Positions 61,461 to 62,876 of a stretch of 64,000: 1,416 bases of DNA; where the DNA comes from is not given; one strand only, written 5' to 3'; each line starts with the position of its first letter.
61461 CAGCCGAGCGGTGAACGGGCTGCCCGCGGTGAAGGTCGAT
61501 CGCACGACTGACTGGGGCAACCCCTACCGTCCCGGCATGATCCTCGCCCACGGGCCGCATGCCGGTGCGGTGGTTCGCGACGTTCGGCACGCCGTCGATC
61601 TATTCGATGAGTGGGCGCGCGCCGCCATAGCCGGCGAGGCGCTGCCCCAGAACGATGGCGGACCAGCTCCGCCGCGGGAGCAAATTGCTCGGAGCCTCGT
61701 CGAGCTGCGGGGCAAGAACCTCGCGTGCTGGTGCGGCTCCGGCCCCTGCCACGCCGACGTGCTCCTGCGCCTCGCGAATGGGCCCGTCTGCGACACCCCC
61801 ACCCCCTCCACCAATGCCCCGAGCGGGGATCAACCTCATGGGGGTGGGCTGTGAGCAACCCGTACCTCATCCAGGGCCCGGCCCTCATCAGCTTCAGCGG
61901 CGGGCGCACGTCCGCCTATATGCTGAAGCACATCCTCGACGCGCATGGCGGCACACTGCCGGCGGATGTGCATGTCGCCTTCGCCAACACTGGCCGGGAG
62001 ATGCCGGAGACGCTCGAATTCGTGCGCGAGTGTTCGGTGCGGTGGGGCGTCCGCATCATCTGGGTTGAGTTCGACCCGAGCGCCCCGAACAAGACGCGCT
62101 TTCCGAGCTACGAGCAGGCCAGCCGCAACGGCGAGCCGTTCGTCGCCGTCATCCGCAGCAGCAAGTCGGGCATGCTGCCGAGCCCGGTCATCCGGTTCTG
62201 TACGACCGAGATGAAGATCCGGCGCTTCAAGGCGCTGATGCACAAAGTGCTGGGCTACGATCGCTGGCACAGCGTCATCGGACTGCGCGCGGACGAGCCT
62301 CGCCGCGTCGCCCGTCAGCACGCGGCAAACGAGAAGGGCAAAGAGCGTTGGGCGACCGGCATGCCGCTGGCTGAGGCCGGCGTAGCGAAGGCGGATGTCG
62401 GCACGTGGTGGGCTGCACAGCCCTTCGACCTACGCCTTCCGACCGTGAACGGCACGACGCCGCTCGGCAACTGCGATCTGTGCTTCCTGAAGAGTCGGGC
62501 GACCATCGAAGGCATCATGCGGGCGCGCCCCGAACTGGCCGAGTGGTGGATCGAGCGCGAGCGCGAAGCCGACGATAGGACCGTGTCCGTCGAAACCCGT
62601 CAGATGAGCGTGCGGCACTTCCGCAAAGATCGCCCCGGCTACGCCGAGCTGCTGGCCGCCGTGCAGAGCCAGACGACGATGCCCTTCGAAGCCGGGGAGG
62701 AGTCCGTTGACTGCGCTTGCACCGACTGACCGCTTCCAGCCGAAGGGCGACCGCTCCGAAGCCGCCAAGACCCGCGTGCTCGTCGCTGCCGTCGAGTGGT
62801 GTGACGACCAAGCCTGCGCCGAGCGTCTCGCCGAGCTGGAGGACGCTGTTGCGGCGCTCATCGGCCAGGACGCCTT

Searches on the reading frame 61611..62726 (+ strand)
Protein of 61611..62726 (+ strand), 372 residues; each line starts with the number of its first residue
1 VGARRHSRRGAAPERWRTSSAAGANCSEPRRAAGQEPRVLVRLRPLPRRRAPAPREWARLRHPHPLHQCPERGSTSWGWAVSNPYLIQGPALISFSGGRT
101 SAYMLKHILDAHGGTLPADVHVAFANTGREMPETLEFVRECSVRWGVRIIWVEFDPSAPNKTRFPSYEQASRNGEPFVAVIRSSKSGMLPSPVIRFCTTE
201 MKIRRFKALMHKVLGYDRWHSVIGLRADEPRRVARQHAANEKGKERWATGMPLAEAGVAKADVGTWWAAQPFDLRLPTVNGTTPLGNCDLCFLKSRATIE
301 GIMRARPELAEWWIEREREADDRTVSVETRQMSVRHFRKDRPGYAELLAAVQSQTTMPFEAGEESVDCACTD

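Call 79: search_protein_families(library=pfam, proteins=[window:61611-62726:+], max_evalue=0.001)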
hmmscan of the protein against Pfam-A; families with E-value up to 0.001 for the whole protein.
window:61611-62726:+ (372 aa): 1 family
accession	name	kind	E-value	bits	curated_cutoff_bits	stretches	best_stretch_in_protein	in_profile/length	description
PF01507.26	PAPS_reduct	-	2.5e-06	28.1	22.5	1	92-242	3-125/175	Phosphoadenosine phosphosulfate reductase domain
